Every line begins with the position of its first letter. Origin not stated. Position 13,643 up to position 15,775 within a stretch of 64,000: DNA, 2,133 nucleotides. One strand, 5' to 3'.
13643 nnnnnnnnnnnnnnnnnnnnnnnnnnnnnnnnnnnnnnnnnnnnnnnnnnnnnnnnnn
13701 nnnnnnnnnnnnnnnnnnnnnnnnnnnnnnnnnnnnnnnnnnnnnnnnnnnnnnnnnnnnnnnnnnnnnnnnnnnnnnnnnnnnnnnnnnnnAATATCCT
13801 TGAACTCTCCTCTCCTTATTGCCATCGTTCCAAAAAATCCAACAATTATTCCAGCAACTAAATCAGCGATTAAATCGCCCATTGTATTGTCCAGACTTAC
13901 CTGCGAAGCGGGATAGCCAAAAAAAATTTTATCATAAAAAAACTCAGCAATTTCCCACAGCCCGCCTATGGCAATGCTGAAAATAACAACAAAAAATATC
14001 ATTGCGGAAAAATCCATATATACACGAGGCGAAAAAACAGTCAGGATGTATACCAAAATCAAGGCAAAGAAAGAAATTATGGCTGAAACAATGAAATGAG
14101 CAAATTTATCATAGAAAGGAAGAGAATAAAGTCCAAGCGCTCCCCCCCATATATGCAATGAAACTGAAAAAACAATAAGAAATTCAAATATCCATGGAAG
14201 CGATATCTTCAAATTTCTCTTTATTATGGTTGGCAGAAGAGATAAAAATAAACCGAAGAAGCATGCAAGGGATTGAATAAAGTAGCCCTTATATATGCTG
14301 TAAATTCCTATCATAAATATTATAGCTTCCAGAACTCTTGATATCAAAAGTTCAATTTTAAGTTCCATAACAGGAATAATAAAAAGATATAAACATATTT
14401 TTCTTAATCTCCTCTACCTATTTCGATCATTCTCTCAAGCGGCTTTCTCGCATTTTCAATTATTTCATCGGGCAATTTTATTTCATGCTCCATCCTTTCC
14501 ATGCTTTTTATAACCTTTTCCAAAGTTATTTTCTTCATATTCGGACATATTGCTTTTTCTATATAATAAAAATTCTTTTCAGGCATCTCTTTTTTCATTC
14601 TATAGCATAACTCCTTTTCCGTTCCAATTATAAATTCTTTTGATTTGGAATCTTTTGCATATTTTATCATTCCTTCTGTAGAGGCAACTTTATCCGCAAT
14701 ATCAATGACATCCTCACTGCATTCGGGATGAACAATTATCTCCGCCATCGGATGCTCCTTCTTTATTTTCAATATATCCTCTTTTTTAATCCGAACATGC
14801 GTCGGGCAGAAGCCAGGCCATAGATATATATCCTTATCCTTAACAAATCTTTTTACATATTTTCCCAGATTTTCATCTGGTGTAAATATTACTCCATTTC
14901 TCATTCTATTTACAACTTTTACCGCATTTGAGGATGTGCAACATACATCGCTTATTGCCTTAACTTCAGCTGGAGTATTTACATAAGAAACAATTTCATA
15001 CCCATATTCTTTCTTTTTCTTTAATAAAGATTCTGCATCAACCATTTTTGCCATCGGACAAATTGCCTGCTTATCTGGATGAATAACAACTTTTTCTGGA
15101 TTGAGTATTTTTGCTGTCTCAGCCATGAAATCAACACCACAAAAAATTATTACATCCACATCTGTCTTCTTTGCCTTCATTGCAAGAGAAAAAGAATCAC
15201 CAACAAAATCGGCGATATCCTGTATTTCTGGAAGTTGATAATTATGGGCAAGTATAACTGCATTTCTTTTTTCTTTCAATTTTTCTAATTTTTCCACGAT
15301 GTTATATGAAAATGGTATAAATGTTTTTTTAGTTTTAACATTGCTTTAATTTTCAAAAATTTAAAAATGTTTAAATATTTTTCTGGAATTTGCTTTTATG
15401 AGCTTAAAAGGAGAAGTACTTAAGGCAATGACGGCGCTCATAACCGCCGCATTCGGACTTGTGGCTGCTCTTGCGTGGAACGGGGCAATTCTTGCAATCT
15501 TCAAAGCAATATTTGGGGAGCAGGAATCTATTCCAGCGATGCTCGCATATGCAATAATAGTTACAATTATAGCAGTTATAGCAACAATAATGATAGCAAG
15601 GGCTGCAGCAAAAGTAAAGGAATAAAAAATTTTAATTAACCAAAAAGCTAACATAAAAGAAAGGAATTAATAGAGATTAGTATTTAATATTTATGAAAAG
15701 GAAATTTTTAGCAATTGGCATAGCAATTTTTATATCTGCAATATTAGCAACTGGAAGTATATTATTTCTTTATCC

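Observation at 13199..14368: Polytopic membrane domain fused to a TYW3-like tRNA methyltransferase domain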

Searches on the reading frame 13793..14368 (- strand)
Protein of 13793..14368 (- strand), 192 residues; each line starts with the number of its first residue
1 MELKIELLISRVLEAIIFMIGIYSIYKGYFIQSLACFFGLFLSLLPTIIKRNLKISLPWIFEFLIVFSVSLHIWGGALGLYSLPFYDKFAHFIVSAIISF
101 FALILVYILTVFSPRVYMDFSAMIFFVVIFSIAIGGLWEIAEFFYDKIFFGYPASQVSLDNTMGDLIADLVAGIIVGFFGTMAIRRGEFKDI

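Call 17: search_protein_families(library=pfam, alignment_id=A2, max_evalue=0.1)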
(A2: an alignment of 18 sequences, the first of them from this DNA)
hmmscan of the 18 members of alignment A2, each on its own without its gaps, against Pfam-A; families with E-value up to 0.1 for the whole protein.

A. member 1, seq(192 aa): 1 family
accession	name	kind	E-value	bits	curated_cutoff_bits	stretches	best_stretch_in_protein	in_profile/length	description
PF09997.14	DUF2238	-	0.011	16.1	26.4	1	86-150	59-116/140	Predicted membrane protein (DUF2238)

B. families by the number of members that match (of 18 scanned): 5 families
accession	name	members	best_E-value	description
PF09997.14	DUF2238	15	1.2e-05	Predicted membrane protein (DUF2238)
PF06645.18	SPC12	1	0.046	Microsomal signal peptidase 12 kDa subunit (SPC12)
PF18303.6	Saf_2TM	1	0.057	SAVED-fused 2TM effector domain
PF20237.3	DUF6594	1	0.072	Family of unknown function (DUF6594)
PF20520.3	Ac45-VOA1_TM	1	0.085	V0 complex accessory subunit Ac45/VOA1 transmembrane domain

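Call 18: find_homologous_proteins(query=A2, max_evalue=0.001)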
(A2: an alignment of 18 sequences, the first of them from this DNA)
Query A2 (18 sequences) (192 aa, profile of the alignment): 63 proteins with E <= 0.001 among 8000 candidates.
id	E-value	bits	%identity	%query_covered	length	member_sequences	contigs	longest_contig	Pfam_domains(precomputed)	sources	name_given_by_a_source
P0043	7.6e-97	341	59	100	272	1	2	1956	PF02676.20,PF09997.15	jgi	-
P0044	2.8e-91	323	56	100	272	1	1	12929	PF02676.20,PF09997.15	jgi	-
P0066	9.8e-73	262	51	99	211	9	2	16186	PF09997.15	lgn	-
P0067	9.5e-71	256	49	99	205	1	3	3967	PF09997.15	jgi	jgi:hypothetical protein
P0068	4.2e-66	240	56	80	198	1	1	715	PF09997.15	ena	-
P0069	2.8e-46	176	36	97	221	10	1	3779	PF09997.15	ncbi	-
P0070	1.5e-45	173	40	96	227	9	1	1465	PF09997.15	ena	-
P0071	2.5e-42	163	41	88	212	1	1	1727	PF09997.15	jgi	jgi:hypothetical protein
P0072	2.2e-39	153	51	49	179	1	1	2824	PF02676.20,PF09997.15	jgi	-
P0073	5.5e-38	149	55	49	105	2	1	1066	PF09997.15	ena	-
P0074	7.0e-35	139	34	88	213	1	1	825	PF09997.15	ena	-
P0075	1.0e-34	138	38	97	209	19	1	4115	PF09997.15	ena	-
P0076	1.6e-34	137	39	83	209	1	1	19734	PF09997.15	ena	-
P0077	3.4e-34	136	36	96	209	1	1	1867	PF09997.15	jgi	-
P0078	7.2e-34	135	36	96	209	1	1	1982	PF09997.15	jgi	jgi:hypothetical protein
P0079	1.3e-33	135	36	96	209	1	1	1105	PF09997.15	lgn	-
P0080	1.9e-33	134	38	93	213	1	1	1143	PF09997.15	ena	-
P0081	7.0e-33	132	38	92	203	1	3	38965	PF09997.15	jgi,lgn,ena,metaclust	metaclust:\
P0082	1.2e-32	131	38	95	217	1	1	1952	PF09997.15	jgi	jgi:hypothetical protein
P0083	2.0e-32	131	40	83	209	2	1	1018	PF09997.15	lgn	-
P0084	2.2e-32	131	38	95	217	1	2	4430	PF09997.15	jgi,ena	-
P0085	2.4e-32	130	36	95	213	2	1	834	PF09997.15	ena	-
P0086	2.5e-32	130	35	94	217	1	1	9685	PF09997.15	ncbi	-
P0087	3.6e-32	130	38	91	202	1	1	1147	PF09997.15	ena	-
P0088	9.6e-32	128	37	95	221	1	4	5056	PF09997.15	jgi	jgi:hypothetical protein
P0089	1.3e-31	128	37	95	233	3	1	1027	PF09997.15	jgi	jgi:hypothetical protein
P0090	1.4e-31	128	35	95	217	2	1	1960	PF09997.15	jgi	-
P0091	1.4e-31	128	39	92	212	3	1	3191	PF09997.15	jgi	-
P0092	1.4e-31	128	37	91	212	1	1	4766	PF09997.15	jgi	-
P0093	2.3e-31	127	38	93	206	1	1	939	PF09997.15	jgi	-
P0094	2.4e-31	127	35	95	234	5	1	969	PF09997.15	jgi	jgi:hypothetical protein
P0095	4.0e-31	126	38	95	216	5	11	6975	PF09997.15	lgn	-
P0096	5.6e-31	126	36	93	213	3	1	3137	PF09997.15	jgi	jgi:hypothetical protein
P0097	1.2e-30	125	37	95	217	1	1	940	PF09997.15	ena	-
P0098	1.5e-30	124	37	95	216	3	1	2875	PF09997.15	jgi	jgi:hypothetical protein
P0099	2.6e-30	124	62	35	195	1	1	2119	PF02676.20,PF09997.15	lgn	-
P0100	4.1e-30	123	36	95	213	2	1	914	PF09997.15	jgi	jgi:hypothetical protein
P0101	5.3e-30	123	36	91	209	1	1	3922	PF09997.15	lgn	-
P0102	2.1e-28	118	34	95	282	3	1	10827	PF09997.15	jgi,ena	jgi:hypothetical protein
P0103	5.3e-28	116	34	77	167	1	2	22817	PF09997.15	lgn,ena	-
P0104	1.0e-27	115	36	77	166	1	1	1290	PF09997.15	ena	-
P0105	1.6e-27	115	36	79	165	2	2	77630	PF09997.15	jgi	jgi:hypothetical protein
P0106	5.0e-26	110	34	79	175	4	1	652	PF09997.15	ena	-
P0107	1.4e-22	99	37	68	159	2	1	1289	PF09997.15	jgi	jgi:magnesium-transporting ATPase (P-type)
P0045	1.4e-21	95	68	31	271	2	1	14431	PF02676.20,PF09997.15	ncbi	-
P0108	8.6e-20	89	37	70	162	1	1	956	PF09997.15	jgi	jgi:hypothetical protein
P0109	1.9e-19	88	32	97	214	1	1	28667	PF09997.15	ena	-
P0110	3.5e-19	87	29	95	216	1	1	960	PF09997.15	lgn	-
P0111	2.4e-13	68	47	32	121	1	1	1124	PF09997.15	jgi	-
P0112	8.0e-12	63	36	61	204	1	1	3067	PF09997.15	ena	-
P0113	1.3e-11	63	36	61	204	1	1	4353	PF09997.15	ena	-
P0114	1.4e-11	63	38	54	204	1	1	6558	PF09997.15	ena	-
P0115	1.6e-11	62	38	54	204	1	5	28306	PF09997.15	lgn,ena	-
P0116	5.4e-11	61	34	61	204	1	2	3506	PF09997.15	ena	-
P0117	7.1e-11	60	35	61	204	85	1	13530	PF09997.15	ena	-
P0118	1.7e-9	56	30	84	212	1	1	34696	PF09997.15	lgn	-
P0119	4.3e-9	55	46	32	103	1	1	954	PF09997.15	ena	-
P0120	1.9e-8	52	35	68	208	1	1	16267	PF09997.15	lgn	-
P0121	3.3e-7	48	30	88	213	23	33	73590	PF09997.15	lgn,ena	-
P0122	1.5e-5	43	36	68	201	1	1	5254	PF09997.15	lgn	-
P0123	4.1e-5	42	34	68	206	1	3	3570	PF09997.15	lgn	-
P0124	1.0e-4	40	35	71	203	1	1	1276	PF09997.15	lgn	-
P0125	2.9e-4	39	29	86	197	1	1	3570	PF09997.15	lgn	-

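Call 19: find_encoding_contigs(protein=P0066, flank=6000, max_places=3)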
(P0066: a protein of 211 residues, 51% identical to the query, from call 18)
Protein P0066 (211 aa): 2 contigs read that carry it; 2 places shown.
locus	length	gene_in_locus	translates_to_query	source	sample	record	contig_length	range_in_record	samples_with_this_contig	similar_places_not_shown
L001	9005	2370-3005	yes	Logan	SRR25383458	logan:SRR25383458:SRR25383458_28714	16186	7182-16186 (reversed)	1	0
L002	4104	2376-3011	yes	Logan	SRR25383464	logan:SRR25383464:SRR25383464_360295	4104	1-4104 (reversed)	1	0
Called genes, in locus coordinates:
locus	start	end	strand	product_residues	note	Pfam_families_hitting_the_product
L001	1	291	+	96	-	?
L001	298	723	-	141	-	PF13527:Acetyltransf_9 (weak), PF00583:Acetyltransf_1, PF13673:Acetyltransf_10, PF13508:Acetyltransf_7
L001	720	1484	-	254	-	PF01408:GFO_IDH_MocA (weak), PF03447:NAD_binding_3, PF01958:Asp_DH_C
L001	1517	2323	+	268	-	PF02749:QRPTase_N, PF01729:QRPTase_C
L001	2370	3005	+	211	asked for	PF09997:DUF2238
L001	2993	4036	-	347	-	PF04055:Radical_SAM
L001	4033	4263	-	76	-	PF04457:MJ1316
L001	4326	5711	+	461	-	PF02629:CoA_binding, PF13380:CoA_binding_2, PF13607:Succ_CoA_lig, PF19045:Ligase_CoA_2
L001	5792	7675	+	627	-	PF07705:CARDB (faint), PF10633:NPCBM_assoc (faint), PF11614:FixG_C (faint), PF23619:Ig_VWA7 (faint)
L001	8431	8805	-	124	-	PF00072:Response_reg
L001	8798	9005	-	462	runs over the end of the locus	PF00989:PAS, PF08448:PAS_4, PF13188:PAS_8 (weak), PF08447:PAS_3, PF13426:PAS_9, PF00512:HisKA (weak)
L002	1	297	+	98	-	?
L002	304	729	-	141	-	PF13527:Acetyltransf_9 (weak), PF00583:Acetyltransf_1, PF13673:Acetyltransf_10, PF13508:Acetyltransf_7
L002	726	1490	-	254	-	PF01408:GFO_IDH_MocA (weak), PF03447:NAD_binding_3, PF01958:Asp_DH_C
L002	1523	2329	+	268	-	PF02749:QRPTase_N, PF01729:QRPTase_C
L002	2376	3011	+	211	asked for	PF09997:DUF2238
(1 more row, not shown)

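Call 22: find_related_loci(query=A2, collection=genome_contigs, flank=8000)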
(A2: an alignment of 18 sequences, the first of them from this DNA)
Query A2 (192 aa) in genome_contigs; peptide patterns used: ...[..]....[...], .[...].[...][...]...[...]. (x = any residue, [..] = any of these).
153 stretches matched a pattern; 104 encode a relative of the query (tblastn E <= 1e-3); the best 80 are kept; 80 distinct loci.
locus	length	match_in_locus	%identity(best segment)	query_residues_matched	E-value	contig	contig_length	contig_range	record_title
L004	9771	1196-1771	81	1-192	8e-104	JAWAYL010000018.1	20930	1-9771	MAG: Thermoplasmatota archaeon isolate ZZQ_201803_bins_43 ZZQ_201803_bins_43_scaffold_18, whole genome shotgun sequence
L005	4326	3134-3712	63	1-192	9e-78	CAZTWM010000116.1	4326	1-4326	MAG TPA_asm: uncultured Thermoplasmatales archaeon isolate binchicken_co6_228 genome assembly, contig: NODE_28021_length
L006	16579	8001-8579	59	1-192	2e-75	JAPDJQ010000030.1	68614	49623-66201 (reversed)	MAG: Thermoplasmatota archaeon isolate S5B3_HD70 c_000000000154, whole genome shotgun sequence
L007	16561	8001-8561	60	7-192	3e-74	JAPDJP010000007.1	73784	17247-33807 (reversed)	MAG: Thermoplasmatota archaeon isolate S4B5_HD70 c_000000000137, whole genome shotgun sequence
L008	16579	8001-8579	59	1-192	3e-74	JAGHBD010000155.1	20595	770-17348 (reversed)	MAG: Thermoplasmata archaeon isolate AUK247 PB_MBMC_201_c_000000000029, whole genome shotgun sequence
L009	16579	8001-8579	58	1-192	2e-73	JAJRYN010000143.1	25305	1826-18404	MAG: archaeon isolate Dive96_bin3.341 k141_4858657, whole genome shotgun sequence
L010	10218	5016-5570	58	9-192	2e-71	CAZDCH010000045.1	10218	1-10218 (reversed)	MAG TPA_asm: uncultured Thermoplasmatales archaeon isolate binchicken_co6_521 genome assembly, contig: NODE_8103_length_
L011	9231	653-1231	55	1-192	5e-71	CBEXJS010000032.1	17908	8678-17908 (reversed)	MAG TPA_asm: uncultured Thermoplasmatales archaeon isolate SRR22064146_binner123_Refined_15 genome assembly, contig: ERZ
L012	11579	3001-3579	54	1-192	4e-69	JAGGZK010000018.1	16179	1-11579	MAG: Thermoplasmata archaeon isolate AUK202 PB_MBMC_156_c_000000000069, whole genome shotgun sequence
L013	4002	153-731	55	1-192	5e-69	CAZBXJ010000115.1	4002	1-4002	MAG TPA_asm: uncultured Thermoplasmatales archaeon isolate binchicken_co6_184 genome assembly, contig: NODE_31255_length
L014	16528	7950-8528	59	1-192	4e-74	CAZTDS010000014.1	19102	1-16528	MAG TPA_asm: uncultured Thermoplasmatales archaeon isolate binchicken_co355_288 genome assembly, contig: NODE_1398_lengt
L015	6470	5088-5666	61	1-192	9e-68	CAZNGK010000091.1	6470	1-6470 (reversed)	MAG TPA_asm: uncultured Thermoplasmatales archaeon isolate SRP338002_co1_123 genome assembly, contig: NODE_11043_length_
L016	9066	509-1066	54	8-192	6e-67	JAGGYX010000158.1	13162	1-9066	MAG: Thermoplasmata archaeon isolate AUK189 PB_MBMC_143_c_000000000144, whole genome shotgun sequence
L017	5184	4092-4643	54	10-192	3e-65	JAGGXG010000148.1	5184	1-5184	MAG: Thermoplasmata archaeon isolate AUK146 PB_MBMC_100_c_000000000076, whole genome shotgun sequence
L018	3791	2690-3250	53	7-192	4e-65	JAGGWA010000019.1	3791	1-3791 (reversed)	MAG: Thermoplasmata archaeon isolate AUK114 PB_MBMC_068_c_000000000177, whole genome shotgun sequence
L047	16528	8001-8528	37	13-185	2e-26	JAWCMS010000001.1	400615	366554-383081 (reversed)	MAG: Candidatus Pacearchaeota archaeon isolate JZ-2_201705_bins_60 JZ-2_201705_bins_60_scaffold_1, whole genome shotgun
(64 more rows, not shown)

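Call 39: predict_structure(alignment_id=A4)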
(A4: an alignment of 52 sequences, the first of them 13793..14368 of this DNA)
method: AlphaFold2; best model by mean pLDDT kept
length: 192 residues; sequences in the alignment: 52
mean_pLDDT: 90.3   pTM: 0.84
mean pLDDT of the five models: 90.3, 90.1, 90.0, 89.7, 89.4
residues with pLDDT >= 90: 118; 70-90: 67; 50-70: 7; < 50: 0
segments of 3 or more residues with pLDDT < 50: none
pLDDT, mean of each block of 10 residues (from residue 1): 80 95 91 90 90 86 92 89 92 97 92 86 97 95 84 76 96 98 91 75
secondary structure, 60 per line:
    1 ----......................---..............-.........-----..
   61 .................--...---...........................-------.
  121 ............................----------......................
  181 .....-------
elements in order: H5-26 H30-43 H45-53 H59-77 H86-112 H120-148 H159-185

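Call 54: search_protein_families(library=pfam, proteins=[L001:2993-4036:-, L047:7959-9089:+, L001:4033-4263:-], max_evalue=0.001)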
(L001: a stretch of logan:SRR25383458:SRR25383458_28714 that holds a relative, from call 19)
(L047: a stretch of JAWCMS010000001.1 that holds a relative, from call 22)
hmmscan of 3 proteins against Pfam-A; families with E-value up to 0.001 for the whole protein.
L001:2993-4036:- (347 aa): 1 family
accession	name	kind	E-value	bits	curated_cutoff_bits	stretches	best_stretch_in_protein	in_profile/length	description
PF04055.27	Radical_SAM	-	3.4e-13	50.5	29.5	1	51-216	3-159/166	Radical SAM superfamily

L047:7959-9089:+ (377 aa): 1 family
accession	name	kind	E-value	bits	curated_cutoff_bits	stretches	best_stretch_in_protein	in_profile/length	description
PF03167.25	UDG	-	1.7e-33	116.1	24.3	1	229-358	2-122/141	Uracil DNA glycosylase superfamily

L001:4033-4263:- (76 aa): 1 family
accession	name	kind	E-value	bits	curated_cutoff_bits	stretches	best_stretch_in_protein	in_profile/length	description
PF04457.17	MJ1316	-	1.5e-11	45.3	26.3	1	4-75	5-75/75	MJ1316 RNA cyclic group end recognition domain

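Call 58: search_protein_representatives(alignment_id=A4)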
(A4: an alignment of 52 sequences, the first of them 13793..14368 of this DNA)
Query: 52 sequences, 207 profile positions. Proteins with E-value up to 0.001 (for the whole library): 9883; up to 1e-10: 4436; up to 1e-30: 400. The best 150 are listed.
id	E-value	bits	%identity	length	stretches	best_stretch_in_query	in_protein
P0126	1.1e-82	292.8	-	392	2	5-204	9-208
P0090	1.4e-79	282.8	-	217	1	5-205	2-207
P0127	2.1e-77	275.6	-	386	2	21-191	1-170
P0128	3.5e-64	232.4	-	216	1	5-201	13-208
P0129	3.0e-62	226.1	-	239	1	10-202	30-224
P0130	1.8e-60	220.3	-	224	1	9-197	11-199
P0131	1.7e-58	213.9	-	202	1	7-197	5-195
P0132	3.7e-57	209.5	-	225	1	7-191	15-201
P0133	4.3e-57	209.3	-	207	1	1-205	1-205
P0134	1.0e-56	208.1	-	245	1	10-203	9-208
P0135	1.5e-56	207.5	-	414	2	5-188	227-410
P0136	2.1e-56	207.0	-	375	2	11-187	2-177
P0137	3.7e-55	203.0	-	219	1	4-200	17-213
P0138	2.5e-54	200.3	-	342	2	11-187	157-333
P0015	7.6e-54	198.7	-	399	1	4-203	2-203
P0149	4.0e-49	183.2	-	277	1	8-204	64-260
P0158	5.7e-48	179.5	-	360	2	15-195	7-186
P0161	7.3e-48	179.1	-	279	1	4-189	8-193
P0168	4.4e-46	173.3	-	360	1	11-190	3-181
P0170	6.8e-46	172.7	-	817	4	7-200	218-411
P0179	2.4e-45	170.9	-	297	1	9-203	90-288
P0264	3.4e-39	150.8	-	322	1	5-198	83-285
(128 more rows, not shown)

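Call 59: search_protein_families(library=pfam, proteins=[P0168, P0161, P0149, P0179, P0264, P0170, P0126, P0136, P0138, P0158], max_evalue=0.001)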
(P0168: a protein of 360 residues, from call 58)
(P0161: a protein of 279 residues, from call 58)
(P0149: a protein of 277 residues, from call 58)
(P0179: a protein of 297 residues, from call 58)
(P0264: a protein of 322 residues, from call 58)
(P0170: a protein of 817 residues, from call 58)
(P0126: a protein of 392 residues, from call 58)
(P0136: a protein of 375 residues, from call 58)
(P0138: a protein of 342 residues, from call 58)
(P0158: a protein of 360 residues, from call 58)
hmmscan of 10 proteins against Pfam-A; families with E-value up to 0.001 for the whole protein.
P0168 (360 aa): 0 families

P0161 (279 aa): 0 families

P0149 (277 aa): 0 families

P0179 (297 aa): 1 family
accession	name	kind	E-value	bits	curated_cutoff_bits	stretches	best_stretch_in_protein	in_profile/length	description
PF10982.13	DUF2789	-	5e-24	84.7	27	1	1-74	1-75/75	Protein of unknown function (DUF2789)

P0264 (322 aa): 0 families

P0170 (817 aa): 0 families

P0126 (392 aa): 0 families

P0136 (375 aa): 0 families

P0138 (342 aa): 0 families

P0158 (360 aa): 0 families

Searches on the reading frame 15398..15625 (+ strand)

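Call 44: search_protein_families(library=pfam, proteins=[window:15398-15625:+], max_evalue=0.001)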
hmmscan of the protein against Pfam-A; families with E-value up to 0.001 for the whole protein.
window:15398-15625:+ (75 aa): 1 family
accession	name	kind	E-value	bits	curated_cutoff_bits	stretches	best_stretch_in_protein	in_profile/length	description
PF18898.5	DUF5654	-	6.2e-20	71.4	23.8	1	4-72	2-70/71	Family of unknown function (DUF5654)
